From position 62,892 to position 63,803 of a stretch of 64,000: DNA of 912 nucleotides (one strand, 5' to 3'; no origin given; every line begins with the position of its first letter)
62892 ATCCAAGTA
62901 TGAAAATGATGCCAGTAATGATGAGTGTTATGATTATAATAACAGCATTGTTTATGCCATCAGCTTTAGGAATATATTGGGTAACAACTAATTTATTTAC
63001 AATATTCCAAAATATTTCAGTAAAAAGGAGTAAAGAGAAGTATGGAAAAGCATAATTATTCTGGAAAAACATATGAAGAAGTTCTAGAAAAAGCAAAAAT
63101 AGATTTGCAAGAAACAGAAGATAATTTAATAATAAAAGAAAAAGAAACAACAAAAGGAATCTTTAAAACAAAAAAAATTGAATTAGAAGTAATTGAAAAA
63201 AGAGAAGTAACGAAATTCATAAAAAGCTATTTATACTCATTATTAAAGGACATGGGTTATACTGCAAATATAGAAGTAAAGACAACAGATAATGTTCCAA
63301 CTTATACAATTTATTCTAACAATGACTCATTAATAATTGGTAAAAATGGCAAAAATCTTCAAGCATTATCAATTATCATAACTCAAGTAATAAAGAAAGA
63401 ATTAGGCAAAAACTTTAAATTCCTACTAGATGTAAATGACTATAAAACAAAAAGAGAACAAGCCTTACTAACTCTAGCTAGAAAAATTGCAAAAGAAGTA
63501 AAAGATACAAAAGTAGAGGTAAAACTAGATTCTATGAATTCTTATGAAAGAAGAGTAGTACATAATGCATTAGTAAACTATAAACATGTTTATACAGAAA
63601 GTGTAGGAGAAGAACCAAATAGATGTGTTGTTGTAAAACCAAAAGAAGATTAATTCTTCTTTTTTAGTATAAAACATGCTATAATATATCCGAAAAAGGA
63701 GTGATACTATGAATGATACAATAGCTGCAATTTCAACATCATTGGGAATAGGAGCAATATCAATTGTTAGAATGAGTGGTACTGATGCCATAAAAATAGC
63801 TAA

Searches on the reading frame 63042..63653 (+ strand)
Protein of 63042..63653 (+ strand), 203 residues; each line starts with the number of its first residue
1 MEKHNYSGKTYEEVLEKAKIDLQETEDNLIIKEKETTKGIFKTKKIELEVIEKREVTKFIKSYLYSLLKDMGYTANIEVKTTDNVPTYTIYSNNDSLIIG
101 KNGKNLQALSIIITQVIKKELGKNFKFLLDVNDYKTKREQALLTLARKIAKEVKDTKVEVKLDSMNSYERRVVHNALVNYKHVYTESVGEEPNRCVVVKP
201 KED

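Call 10: find_encoding_contigs(protein=window:63042-63653:+, flank=10000, max_places=6)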
Protein window:63042-63653:+ (203 aa): 21 contigs read that carry it; 6 places shown.
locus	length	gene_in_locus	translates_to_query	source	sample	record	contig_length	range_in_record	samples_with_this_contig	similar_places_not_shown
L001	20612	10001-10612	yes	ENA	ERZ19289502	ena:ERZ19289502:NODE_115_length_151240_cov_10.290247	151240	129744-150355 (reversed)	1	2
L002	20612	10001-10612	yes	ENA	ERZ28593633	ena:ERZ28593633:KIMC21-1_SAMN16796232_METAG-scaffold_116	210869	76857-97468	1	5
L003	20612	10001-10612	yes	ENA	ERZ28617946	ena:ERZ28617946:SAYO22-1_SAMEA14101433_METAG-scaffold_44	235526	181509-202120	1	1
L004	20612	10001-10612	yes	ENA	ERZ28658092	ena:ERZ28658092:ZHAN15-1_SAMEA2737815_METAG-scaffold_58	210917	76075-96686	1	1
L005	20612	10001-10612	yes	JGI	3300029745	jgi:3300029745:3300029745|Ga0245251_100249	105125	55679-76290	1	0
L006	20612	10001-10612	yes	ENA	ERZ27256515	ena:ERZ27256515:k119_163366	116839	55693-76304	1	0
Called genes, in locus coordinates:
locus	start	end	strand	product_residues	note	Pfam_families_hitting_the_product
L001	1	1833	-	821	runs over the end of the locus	PF00521:DNA_topoisoIV, PF03989:DNA_gyraseA_C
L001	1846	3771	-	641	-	PF02518:HATPase_c, PF00204:DNA_gyraseB, PF01751:Toprim, PF00986:DNA_gyraseB_C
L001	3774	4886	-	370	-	PF02463:SMC_N, PF13476:AAA_23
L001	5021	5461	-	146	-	PF06338:ComK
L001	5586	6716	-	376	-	PF00712:DNA_pol3_beta, PF02767:DNA_pol3_beta_2, PF02768:DNA_pol3_beta_3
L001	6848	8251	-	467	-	PF11638:DnaA_N, PF00308:Bac_DnaA, PF01695:IstB_IS21 (weak), PF08299:Bac_DnaA_C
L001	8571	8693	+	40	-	PF00468:Ribosomal_L34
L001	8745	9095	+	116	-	PF00825:Ribonuclease_P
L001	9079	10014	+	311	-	PF02096:60KD_IMP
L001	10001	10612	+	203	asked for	PF07650:KH_2 (faint), PF01424:R3H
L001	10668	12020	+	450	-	PF10396:TrmE_N, PF00350:Dynamin_N (faint), PF12631:MnmE_helical, PF00071:Ras (weak), PF01926:MMR_HSR1, PF02421:FeoB_N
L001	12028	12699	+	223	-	PF07722:Peptidase_C26, PF00117:GATase, PF01174:SNO (faint)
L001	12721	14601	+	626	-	PF00890:FAD_binding_2 (faint), PF01134:GIDA, PF07992:Pyr_redox_2 (faint), PF21680:GIDA_C_1st, PF13932:SAM_GIDA_C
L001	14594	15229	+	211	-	PF02527:GidB, PF13847:Methyltransf_31 (weak)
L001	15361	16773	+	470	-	PF02195:ParB_N, PF17762:HTH_ParB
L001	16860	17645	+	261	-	PF00142:Fer4_NifH, PF01656:CbiA, PF02374:ArsA_ATPase, PF06564:CBP_BcsQ, PF09140:MipZ (weak), PF10609:ParA, PF13614:AAA_31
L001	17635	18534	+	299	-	PF02195:ParB_N, PF17762:HTH_ParB, PF01381:HTH_3 (faint), PF23552:ParB_C (weak)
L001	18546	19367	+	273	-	PF21088:MS_channel_1st, PF00924:MS_channel_2nd, PF21082:MS_channel_3rd (weak)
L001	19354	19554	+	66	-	PF06107:DUF951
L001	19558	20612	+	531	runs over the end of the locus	PF03806:ABG_transport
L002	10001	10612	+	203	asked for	PF07650:KH_2 (faint), PF01424:R3H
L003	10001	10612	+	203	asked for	PF07650:KH_2 (faint), PF01424:R3H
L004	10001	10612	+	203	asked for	PF07650:KH_2 (faint), PF01424:R3H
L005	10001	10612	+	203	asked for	PF07650:KH_2 (faint), PF01424:R3H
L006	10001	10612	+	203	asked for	PF07650:KH_2 (faint), PF01424:R3H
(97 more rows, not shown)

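Call 14: search_protein_families(library=ncbifam, proteins=[L001:15361-16770:+, L001:17635-18531:+, L001:16860-17642:+], max_evalue=0.001)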
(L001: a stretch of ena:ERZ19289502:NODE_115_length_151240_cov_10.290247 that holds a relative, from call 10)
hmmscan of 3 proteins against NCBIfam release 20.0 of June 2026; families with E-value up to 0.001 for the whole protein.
L001:15361-16770:+ (470 aa): 8 families
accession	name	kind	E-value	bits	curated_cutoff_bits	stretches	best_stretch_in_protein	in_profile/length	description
TIGR04285.1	nucleoid_noc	exception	1.7e-87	293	315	1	6-211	1-205/255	nucleoid occlusion protein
TIGR00180.1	parB_part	domain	1.8e-59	200.6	58.45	1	5-182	3-185/186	ParB/RepB/Spo0J family partition protein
TIGR03734.1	PRTRC_parB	hypoth_equivalog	2.8e-39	135.1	278.6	1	21-199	7-189/555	PRTRC system ParB family protein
TIGR03454.1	partition_RepB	equivalog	3.9e-14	52.8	201.5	1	4-153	61-212/325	plasmid partitioning protein RepB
NF010406.0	PRK13832.1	subfamily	4.9e-13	48.5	640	1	33-187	31-187/578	plasmid partitioning protein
NF010440.0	PRK13866.1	equivalog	1.5e-07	30.9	522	1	31-116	90-176/336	plasmid partitioning protein RepB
NF053625.1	SerKinSerKArch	equivalog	1.6e-05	24.2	380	1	19-119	23-124/244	ADP-dependent L-serine kinase SerK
NF010252.0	PRK13698.1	equivalog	0.00018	20.5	274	1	24-188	82-244/323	ParB/RepB/Spo0J family plasmid partition protein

L001:17635-18531:+ (299 aa): 7 families
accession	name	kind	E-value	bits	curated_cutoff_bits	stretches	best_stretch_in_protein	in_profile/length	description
TIGR04285.1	nucleoid_noc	exception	6.4e-69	232.1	315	1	43-252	1-207/255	nucleoid occlusion protein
TIGR00180.1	parB_part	domain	1.2e-59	201.2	58.45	1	42-219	3-184/186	ParB/RepB/Spo0J family partition protein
TIGR03734.1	PRTRC_parB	hypoth_equivalog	1.4e-37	129.5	278.6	1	57-234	6-187/555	PRTRC system ParB family protein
NF010406.0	PRK13832.1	subfamily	2e-14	53.1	640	1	46-173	6-136/578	plasmid partitioning protein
TIGR03454.1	partition_RepB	equivalog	6.2e-14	52.1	201.5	1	44-201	64-222/325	plasmid partitioning protein RepB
NF010440.0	PRK13866.1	equivalog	1.4e-08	34.3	522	1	64-151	87-175/336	plasmid partitioning protein RepB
NF010252.0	PRK13698.1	equivalog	1.7e-05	23.9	274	1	67-286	88-302/323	ParB/RepB/Spo0J family plasmid partition protein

L001:16860-17642:+ (261 aa): 31 families (the best 25 are shown)
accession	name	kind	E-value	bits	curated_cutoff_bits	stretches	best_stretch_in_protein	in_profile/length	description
NF041283.1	PrgP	equivalog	5.8e-33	114.5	400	1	1-227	1-230/297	ParA superfamily DNA segregation protein PrgP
TIGR01969.1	minD_arch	subfamily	1.6e-32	112.7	201.75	1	4-257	2-232/251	cell division ATPase MinD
NF041546.1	ParA_partition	equivalog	1.4e-30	106.4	180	2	4-55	1-52/203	ParA family partition ATPase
TIGR03453.1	partition_RepA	equivalog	8.5e-30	103.8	348.45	1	3-217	105-332/387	plasmid partitioning protein RepA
TIGR01968.1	minD_bact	equivalog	1.6e-25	90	212.9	1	3-256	2-237/261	septum site-determining protein MinD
NF010443.0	PRK13869.1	subfamily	9.9e-19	67.4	446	1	4-168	123-295/405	plasmid-partitioning protein RepA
TIGR03371.1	cellulose_yhjQ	equivalog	5.4e-16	58.8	157.85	2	3-43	2-42/246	cellulose biosynthesis protein BcsQ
NF010259.0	PRK13705.1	equivalog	6.9e-16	58.2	725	1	4-171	108-281/388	plasmid-partitioning protein SopA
TIGR01007.1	eps_fam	subfamily_domain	8.9e-16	58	108.05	1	3-147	18-149/204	polysaccharide biosynthesis tyrosine autokinase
TIGR01287.1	nifH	equivalog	1.3e-12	47.6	394.35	1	10-82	7-80/275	nitrogenase iron protein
NF008079.0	PRK10818.1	equivalog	2e-12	47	508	1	1-252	1-243/270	septum site-determining protein MinD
NF009701.0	PRK13230.1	subfamily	9.8e-12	44.5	350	1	9-78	7-73/291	nitrogenase reductase-like protein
NF033200.1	F430_CfbC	exception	4e-11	42.8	402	1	9-75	6-70/260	Ni-sirohydrochlorin a,c-diamide reductive cyclase ATP-dependent reductase subunit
NF047398.1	AAA_KGGVGR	domain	7.3e-11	42.7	90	1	3-132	3-149/190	KGGVGR-motif variant AAA ATPase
TIGR03018.1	pepcterm_TyrKin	hypoth_equivalog_domain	6.8e-10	38.6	230.65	1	12-170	45-195/207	XrtA-associated tyrosine autokinase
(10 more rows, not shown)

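Call 15: search_solved_structures(query=L001:15361-16770:+, show_alignments=3, max_evalue=0.00001)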
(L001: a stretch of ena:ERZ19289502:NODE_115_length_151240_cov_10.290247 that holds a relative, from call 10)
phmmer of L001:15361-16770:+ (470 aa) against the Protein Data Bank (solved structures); distinct sequences matched with E-value up to 0.00001: 13.
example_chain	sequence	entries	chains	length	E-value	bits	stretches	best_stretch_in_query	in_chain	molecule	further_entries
7nfu_A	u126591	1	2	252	8.4e-61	209.6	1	2-199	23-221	Nucleoid occlusion protein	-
7ng0_A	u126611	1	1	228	1.4e-60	208.9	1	5-199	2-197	Nucleoid occlusion protein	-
7ol9_A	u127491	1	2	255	7.6e-57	196.6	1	4-200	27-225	Nucleoid occlusion protein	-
1vz0_A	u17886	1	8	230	1.5e-50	175.8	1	3-194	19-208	Chromosome-partitioning protein Spo0J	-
6sdk_A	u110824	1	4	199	3.1e-50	174.8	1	8-200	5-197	Stage 0 sporulation protein J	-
4umk_A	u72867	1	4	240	3.3e-49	171.4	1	6-195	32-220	PROBABLE CHROMOSOME-PARTITIONING PROTEIN PARB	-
7bnk_A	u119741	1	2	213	1e-46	163.2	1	8-203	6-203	ParB family protein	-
7o0n_A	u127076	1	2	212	4.9e-46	161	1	8-203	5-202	ParB family protein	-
7bnr_A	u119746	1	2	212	5.1e-46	160.9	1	9-203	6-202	ParB family protein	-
6t1f_A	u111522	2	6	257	4.3e-40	141.4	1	18-194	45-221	Chromosome-partitioning protein ParB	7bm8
6y93_A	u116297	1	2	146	8.3e-29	104.2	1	87-200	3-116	Nucleoid occlusion protein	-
6s6h_A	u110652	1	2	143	2e-19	73.3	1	90-194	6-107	Chromosome-partitioning protein ParB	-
8qa8_A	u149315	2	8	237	1e-12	51.2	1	14-158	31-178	Transcriptional repressor protein KorB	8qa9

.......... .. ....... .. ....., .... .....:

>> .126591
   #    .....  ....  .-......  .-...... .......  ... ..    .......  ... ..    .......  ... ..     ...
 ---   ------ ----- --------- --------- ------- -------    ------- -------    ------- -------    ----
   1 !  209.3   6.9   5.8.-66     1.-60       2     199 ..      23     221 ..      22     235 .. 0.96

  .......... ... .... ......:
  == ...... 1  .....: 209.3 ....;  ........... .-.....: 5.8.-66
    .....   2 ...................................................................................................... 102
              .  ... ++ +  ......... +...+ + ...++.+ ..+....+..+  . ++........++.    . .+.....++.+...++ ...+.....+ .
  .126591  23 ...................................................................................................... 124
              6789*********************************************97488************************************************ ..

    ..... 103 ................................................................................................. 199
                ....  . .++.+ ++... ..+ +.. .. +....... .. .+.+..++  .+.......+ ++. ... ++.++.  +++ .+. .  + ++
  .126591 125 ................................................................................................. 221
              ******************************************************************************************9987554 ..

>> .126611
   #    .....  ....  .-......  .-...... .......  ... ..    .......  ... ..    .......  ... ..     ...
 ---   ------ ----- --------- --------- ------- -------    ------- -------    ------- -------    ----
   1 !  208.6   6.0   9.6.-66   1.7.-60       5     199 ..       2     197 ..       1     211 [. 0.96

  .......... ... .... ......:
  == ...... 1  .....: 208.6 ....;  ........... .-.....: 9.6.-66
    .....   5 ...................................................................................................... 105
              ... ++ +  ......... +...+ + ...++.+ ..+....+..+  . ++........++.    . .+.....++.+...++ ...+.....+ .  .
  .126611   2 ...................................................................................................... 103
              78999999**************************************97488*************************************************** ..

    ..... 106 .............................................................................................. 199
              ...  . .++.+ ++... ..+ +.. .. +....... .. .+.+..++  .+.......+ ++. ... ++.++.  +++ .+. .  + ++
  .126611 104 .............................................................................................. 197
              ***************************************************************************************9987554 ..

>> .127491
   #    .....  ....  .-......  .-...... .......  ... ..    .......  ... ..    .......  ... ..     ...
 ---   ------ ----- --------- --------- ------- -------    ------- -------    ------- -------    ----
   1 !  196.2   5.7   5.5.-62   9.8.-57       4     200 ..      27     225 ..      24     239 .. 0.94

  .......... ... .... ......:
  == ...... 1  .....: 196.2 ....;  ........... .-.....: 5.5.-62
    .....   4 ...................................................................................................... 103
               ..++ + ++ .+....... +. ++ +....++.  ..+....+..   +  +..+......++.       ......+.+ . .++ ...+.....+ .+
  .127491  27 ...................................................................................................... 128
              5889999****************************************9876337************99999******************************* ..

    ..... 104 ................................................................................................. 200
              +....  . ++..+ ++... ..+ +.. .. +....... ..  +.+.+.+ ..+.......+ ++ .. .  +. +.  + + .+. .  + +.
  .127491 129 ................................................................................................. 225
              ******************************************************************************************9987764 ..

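Call 30: find_homologous_proteins(query=L001:15361-16770:+, max_evalue=1e-20)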
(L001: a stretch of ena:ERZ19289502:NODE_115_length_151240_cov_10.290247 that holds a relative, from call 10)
Query L001:15361-16770:+ (470 aa): 7997 proteins with E <= 1e-20 among 8000 candidates; the best 120 are listed.
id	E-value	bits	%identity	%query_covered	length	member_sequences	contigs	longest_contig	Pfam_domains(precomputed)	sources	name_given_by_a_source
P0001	3.2e-290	980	99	100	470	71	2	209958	PF17762.9,PF02195.27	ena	-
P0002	5.8e-289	976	99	100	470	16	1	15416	PF17762.9,PF02195.27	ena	-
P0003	3.4e-246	835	85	100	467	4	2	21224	PF17762.9,PF02195.27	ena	-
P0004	2.1e-241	820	83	100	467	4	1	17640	PF17762.9,PF02195.27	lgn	-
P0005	6.0e-215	732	77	99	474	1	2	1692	PF17762.9,PF02195.27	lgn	-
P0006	6.8e-192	656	99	67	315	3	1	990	PF17762.9,PF02195.27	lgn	-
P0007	2.8e-180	618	68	99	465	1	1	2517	PF17762.9,PF02195.27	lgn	-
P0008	1.1e-167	577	64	99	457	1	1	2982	PF17762.9,PF08535.16,PF02195.27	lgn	-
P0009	6.4e-165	568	62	99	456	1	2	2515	PF17762.9,PF08535.16,PF02195.27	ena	-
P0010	8.9e-165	567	63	99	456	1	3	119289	PF17762.9,PF08535.16,PF02195.27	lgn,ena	-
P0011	9.6e-165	567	63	99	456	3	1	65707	PF17762.9,PF08535.16,PF02195.27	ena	-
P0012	1.1e-164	567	63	99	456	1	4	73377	PF17762.9,PF08535.16,PF02195.27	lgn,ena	-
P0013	1.2e-164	567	62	99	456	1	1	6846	PF17762.9,PF08535.16,PF02195.27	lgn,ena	-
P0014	1.9e-164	566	63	99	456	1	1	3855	PF17762.9,PF08535.16,PF02195.27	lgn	-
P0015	3.1e-164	565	63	99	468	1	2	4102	PF17762.9,PF02195.27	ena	-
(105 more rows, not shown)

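Call 53: search_solved_structures(query=L001:17635-18531:+, max_evalue=1e-10, show_alignments=0)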
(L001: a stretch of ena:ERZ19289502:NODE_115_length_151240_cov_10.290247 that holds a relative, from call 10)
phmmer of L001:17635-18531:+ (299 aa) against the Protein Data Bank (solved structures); distinct sequences matched with E-value up to 1e-10: 13.
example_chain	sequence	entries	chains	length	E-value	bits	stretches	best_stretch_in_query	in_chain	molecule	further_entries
6sdk_A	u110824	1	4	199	2.5e-65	223.8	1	43-234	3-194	Stage 0 sporulation protein J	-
4umk_A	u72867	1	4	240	1.8e-48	168.5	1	9-242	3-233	PROBABLE CHROMOSOME-PARTITIONING PROTEIN PARB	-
1vz0_A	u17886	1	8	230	1.7e-47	165.3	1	45-233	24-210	Chromosome-partitioning protein Spo0J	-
7bnk_A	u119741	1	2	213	2.6e-47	164.7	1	46-250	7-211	ParB family protein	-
7bnr_A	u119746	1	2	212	1.8e-46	162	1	46-250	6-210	ParB family protein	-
7o0n_A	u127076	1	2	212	1.8e-46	162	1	46-250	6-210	ParB family protein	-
7nfu_A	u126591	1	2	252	3.5e-43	151.2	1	30-247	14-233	Nucleoid occlusion protein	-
6t1f_A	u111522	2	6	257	4.5e-43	150.8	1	10-255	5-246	Chromosome-partitioning protein ParB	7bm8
7ng0_A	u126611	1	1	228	1.6e-42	149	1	42-247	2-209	Nucleoid occlusion protein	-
7ol9_A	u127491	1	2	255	1.1e-41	146.2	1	37-244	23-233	Nucleoid occlusion protein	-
6y93_A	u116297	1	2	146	1.3e-21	80.5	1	125-244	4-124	Nucleoid occlusion protein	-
6s6h_A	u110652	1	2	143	1.7e-21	80.1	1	125-256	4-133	Chromosome-partitioning protein ParB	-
8qa8_A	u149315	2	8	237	2.8e-11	46.6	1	51-188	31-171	Transcriptional repressor protein KorB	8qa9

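Call 61: predict_structure(alignment_id=A3)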
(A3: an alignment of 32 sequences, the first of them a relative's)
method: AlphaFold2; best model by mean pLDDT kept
length: 470 residues; sequences in the alignment: 32
mean_pLDDT: 60.3   pTM: 0.32
mean pLDDT of the five models: 60.3, 57.5, 55.6, 54.7, 54.2
residues with pLDDT >= 90: 0; 70-90: 198; 50-70: 76; < 50: 196
segments of 3 or more residues with pLDDT < 50: 1-3, 203-225, 233-235, 240-276, 279-281, 283-312, 322-338, 342-365, 367-383, 391-394, 398-423
pLDDT, mean of each block of 10 residues (from residue 1): 61 70 62 75 76 76 80 81 66 70 78 76 77 83 85 84 85 85 84 81 45 39 46 48 43 32 32 43 40 32 36 55 42 42 42 39 47 46 53 49 42 37 62 83 78 74 71
secondary structure, 60 per line:
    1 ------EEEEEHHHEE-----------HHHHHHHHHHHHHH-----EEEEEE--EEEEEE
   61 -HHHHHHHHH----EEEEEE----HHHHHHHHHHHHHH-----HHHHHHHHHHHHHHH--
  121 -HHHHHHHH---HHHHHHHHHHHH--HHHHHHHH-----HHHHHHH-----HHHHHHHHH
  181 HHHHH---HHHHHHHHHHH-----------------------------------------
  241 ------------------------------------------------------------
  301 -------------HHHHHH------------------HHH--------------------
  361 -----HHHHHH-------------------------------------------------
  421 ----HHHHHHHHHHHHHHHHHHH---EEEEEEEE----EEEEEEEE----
elements in order: E7-11 H28-41 E47-52 E55-60 H62-70 E75-80 H85-98 H104-118 H122-129 H133-144 H147-154 H160-166 H172-185 H189-199 H314-319 H366-371 H425-443 E447-454 E459-466
